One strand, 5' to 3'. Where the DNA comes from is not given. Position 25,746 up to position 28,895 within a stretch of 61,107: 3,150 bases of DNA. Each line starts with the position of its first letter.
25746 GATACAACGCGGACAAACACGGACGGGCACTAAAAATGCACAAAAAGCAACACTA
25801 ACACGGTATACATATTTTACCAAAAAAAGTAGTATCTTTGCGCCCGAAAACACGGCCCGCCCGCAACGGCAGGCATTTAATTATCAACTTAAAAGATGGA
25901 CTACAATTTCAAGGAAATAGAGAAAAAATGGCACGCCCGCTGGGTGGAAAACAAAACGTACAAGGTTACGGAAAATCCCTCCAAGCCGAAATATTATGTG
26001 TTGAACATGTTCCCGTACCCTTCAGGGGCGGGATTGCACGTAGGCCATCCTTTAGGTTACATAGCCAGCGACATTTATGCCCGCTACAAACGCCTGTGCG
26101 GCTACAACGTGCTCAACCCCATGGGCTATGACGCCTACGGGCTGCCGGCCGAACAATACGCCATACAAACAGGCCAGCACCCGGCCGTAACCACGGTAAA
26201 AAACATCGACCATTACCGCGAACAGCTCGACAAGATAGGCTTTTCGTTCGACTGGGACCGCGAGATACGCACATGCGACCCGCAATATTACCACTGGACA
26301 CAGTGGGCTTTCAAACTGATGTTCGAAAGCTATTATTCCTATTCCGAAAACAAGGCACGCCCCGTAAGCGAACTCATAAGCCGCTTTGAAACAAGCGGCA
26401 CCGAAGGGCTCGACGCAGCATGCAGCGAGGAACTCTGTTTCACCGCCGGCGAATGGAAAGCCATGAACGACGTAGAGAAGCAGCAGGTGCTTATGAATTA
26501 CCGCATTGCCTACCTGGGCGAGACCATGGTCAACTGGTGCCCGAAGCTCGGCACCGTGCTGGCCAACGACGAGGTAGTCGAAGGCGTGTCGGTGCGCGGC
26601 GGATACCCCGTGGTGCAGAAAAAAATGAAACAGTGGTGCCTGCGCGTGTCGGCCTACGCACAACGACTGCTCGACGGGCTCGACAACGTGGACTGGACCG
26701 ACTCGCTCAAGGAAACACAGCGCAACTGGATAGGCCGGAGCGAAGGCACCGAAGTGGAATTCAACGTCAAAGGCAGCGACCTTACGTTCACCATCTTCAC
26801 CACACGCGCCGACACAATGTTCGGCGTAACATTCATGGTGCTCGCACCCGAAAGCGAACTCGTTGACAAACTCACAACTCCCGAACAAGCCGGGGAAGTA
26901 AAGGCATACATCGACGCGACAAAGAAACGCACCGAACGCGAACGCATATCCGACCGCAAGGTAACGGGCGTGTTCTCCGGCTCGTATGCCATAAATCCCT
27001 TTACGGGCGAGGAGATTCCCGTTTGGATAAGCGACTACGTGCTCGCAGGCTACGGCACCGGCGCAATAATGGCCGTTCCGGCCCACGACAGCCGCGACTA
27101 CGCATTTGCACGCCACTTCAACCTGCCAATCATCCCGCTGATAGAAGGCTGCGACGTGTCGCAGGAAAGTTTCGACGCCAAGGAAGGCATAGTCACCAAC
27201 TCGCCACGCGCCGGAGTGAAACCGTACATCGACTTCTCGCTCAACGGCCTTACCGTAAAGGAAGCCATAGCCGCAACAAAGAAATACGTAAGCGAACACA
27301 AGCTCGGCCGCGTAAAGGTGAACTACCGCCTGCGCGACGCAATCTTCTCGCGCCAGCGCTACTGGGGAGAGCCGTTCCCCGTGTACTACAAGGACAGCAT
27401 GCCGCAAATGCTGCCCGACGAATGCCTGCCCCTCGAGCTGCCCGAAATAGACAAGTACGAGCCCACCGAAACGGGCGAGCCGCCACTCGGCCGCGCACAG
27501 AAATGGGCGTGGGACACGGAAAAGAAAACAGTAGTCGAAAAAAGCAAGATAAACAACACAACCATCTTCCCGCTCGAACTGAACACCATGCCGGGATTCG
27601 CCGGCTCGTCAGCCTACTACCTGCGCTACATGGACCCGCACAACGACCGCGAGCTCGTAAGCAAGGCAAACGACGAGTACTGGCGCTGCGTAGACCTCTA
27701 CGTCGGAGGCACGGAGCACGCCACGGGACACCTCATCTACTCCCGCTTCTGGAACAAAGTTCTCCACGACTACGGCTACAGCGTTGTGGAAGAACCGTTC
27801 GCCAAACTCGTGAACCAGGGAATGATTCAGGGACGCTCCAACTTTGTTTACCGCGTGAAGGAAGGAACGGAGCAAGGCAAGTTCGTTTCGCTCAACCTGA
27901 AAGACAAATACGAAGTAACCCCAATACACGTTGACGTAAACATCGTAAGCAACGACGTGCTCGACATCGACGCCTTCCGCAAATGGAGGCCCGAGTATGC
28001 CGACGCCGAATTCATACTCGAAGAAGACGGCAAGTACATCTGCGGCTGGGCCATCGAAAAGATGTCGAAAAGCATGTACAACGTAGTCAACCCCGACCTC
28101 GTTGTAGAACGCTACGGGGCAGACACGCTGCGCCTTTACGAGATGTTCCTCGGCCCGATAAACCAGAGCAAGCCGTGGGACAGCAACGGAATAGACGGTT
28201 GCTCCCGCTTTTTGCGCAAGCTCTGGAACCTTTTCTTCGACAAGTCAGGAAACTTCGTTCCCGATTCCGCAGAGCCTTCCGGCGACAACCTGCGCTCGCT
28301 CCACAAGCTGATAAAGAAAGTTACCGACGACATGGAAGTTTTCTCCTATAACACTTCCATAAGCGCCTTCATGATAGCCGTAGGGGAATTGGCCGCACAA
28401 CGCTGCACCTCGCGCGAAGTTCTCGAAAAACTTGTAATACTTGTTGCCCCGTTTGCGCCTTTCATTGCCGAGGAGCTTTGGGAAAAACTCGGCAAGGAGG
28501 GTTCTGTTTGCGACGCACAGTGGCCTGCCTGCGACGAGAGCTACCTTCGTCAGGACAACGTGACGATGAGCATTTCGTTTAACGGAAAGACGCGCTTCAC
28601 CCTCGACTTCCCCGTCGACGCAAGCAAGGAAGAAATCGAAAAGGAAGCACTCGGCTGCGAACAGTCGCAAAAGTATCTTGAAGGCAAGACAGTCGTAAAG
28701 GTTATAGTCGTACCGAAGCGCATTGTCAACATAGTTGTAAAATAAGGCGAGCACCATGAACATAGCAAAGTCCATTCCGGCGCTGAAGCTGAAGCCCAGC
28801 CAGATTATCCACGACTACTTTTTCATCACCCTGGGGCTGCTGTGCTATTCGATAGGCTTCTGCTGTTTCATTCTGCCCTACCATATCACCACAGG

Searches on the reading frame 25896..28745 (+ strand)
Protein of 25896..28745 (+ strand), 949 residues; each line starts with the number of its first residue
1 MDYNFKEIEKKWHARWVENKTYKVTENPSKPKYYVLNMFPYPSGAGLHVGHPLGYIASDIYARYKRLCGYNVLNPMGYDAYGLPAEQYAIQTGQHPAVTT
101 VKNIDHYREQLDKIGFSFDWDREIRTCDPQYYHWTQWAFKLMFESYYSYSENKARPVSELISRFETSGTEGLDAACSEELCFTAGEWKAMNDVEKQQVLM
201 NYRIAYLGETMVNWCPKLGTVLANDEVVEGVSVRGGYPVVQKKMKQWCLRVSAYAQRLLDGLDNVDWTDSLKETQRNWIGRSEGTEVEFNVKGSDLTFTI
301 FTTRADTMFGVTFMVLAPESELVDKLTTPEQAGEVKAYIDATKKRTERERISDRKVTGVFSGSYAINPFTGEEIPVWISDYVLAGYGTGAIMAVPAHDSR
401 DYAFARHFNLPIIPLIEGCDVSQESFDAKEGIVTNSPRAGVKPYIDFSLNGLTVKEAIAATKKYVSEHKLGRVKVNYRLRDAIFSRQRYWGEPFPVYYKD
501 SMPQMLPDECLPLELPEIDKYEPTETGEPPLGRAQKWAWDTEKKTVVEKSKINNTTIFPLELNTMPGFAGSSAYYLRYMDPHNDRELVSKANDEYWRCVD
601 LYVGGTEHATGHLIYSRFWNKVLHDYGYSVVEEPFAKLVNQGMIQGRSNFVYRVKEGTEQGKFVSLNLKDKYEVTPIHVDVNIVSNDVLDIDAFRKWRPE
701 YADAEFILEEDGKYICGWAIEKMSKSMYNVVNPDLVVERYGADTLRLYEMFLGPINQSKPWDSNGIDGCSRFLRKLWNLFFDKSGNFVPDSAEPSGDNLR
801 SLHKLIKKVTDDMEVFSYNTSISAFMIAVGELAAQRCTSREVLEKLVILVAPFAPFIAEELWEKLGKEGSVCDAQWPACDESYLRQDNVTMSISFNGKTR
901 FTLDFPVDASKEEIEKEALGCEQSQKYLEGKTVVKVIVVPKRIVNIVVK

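Call 45: find_homologous_proteins(query=window:25896-28745:+, max_evalue=1e-100)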
Query window:25896-28745:+ (949 aa): 8000 proteins with E <= 1e-100 among 8000 candidates; the best 120 are listed.
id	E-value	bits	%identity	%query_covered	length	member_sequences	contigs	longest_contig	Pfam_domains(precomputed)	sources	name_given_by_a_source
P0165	0.0e+0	2232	100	100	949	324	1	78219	PF09334.18,PF08264.20,PF13603.13,PF00133.29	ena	-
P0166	0.0e+0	2023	89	100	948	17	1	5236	PF09334.18,PF08264.20,PF13603.13,PF00133.29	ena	-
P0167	0.0e+0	2020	89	100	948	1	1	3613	PF09334.18,PF08264.20,PF13603.13,PF00133.29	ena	-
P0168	0.0e+0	2019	89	100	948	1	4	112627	PF09334.18,PF08264.20,PF13603.13,PF00133.29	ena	-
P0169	0.0e+0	2006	88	100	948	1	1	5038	PF09334.18,PF08264.20,PF13603.13,PF00133.29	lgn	-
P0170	0.0e+0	2004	88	100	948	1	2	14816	PF09334.18,PF08264.20,PF13603.13,PF00133.29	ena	-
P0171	0.0e+0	1986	87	100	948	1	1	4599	PF09334.18,PF08264.20,PF13603.13,PF00133.29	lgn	-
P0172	0.0e+0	1957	-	-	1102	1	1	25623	PF09334.18,PF08264.20,PF13603.13,PF00133.29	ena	-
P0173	0.0e+0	1944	-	-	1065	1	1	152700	PF09334.18,PF08264.20,PF13603.13,PF00133.29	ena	-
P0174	0.0e+0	1877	83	100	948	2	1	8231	PF09334.18,PF08264.20,PF13603.13,PF00133.29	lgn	-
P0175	0.0e+0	1865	81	100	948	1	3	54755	PF09334.18,PF08264.20,PF13603.13,PF00133.29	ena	-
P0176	0.0e+0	1863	82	100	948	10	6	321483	PF09334.18,PF08264.20,PF13603.13,PF00133.29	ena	-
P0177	0.0e+0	1861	82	100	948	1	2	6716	PF09334.18,PF08264.20,PF13603.13,PF00133.29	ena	-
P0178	0.0e+0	1860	81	100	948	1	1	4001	PF09334.18,PF08264.20,PF13603.13,PF00133.29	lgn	-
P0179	0.0e+0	1857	82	100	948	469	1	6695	PF09334.18,PF08264.20,PF13603.13,PF00133.29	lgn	-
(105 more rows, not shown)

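Call 46: find_encoding_contigs(protein=P0168, flank=10000, max_places=3)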
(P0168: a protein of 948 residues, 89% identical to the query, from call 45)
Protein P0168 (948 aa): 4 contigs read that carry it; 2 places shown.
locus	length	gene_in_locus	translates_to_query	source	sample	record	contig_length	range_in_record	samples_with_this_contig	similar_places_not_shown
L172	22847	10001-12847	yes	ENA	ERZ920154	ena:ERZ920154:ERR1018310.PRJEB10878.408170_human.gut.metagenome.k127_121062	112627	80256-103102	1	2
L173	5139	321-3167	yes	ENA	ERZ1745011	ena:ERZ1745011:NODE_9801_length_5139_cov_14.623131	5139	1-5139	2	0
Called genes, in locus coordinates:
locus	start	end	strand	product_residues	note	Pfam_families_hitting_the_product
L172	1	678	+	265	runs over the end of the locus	PF02086:MethyltransfD12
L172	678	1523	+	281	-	PF04556:DpnII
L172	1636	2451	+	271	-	PF01555:N6_N4_Mtase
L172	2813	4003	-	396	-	PF12698:ABC2_membrane_3, PF01061:ABC2_membrane (weak)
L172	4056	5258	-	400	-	PF12698:ABC2_membrane_3, PF01061:ABC2_membrane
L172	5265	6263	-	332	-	PF00364:Biotin_lipoyl (faint), PF25917:BSH_RND (faint), PF25984:BSH_YknX (faint), PF25881:HH_YBHG, PF25893:HH_CzcB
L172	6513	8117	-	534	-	PF02321:OEP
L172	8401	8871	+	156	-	PF02417:Chromate_transp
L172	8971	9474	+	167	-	PF02417:Chromate_transp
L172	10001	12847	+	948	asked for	PF00133:tRNA-synt_1, PF09334:tRNA-synt_1g, PF13603:tRNA-synt_1_2, PF08264:Anticodon_1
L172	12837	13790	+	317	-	PF02588:YitT_membrane, PF10035:DUF2179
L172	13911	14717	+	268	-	-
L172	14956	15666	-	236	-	PF04055:Radical_SAM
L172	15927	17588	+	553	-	PF00485:PRK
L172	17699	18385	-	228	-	PF00106:adh_short, PF13561:adh_short_C2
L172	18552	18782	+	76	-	-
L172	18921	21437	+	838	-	PF17764:PriA_3primeBD, PF00270:DEAD, PF04851:ResIII, PF18319:Zn_ribbon_PriA, PF00271:Helicase_C, PF18074:PriA_C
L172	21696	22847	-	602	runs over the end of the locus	PF08757:CotH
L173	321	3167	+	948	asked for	PF00133:tRNA-synt_1, PF09334:tRNA-synt_1g, PF13603:tRNA-synt_1_2, PF08264:Anticodon_1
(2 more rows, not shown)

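Call 47: find_encoding_contigs(protein=P0176, flank=10000, max_places=2)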
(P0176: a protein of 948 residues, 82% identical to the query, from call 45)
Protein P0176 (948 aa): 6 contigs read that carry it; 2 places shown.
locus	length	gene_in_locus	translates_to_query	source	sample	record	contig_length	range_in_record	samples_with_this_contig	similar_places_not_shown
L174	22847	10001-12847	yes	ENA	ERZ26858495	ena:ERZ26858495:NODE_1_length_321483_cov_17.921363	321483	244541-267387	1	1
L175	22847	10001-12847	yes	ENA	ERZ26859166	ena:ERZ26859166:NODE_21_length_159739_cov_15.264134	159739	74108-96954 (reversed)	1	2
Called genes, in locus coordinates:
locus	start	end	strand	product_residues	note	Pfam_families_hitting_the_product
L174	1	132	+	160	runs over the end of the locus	-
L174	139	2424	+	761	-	PF18989:DUF5722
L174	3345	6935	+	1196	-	PF14200:RicinB_lectin_2 (faint), PF00754:F5_F8_type_C (weak)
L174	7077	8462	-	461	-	PF00909:Ammonium_transp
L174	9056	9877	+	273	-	PF02517:Rce1-like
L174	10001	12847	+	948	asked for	PF00133:tRNA-synt_1, PF09334:tRNA-synt_1g, PF13603:tRNA-synt_1_2, PF08264:Anticodon_1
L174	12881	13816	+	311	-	PF02588:YitT_membrane, PF10035:DUF2179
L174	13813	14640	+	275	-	-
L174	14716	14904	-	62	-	-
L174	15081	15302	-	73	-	PF11387:DUF2795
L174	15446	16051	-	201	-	-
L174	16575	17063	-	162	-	-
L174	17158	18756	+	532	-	PF02838:Glyco_hydro_20b, PF00728:Glyco_hydro_20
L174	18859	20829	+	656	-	-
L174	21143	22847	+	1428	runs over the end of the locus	PF14200:RicinB_lectin_2 (faint)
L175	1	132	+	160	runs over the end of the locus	-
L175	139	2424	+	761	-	PF18989:DUF5722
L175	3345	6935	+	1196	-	PF14200:RicinB_lectin_2 (faint), PF00754:F5_F8_type_C (weak)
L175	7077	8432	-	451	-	PF00909:Ammonium_transp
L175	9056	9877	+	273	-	PF02517:Rce1-like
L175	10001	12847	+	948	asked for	PF00133:tRNA-synt_1, PF09334:tRNA-synt_1g, PF13603:tRNA-synt_1_2, PF08264:Anticodon_1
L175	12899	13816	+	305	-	PF02588:YitT_membrane, PF10035:DUF2179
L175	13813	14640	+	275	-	-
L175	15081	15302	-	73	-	PF11387:DUF2795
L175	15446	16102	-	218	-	-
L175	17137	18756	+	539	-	PF02838:Glyco_hydro_20b, PF00728:Glyco_hydro_20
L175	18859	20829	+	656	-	-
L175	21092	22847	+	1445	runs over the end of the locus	PF14200:RicinB_lectin_2 (faint)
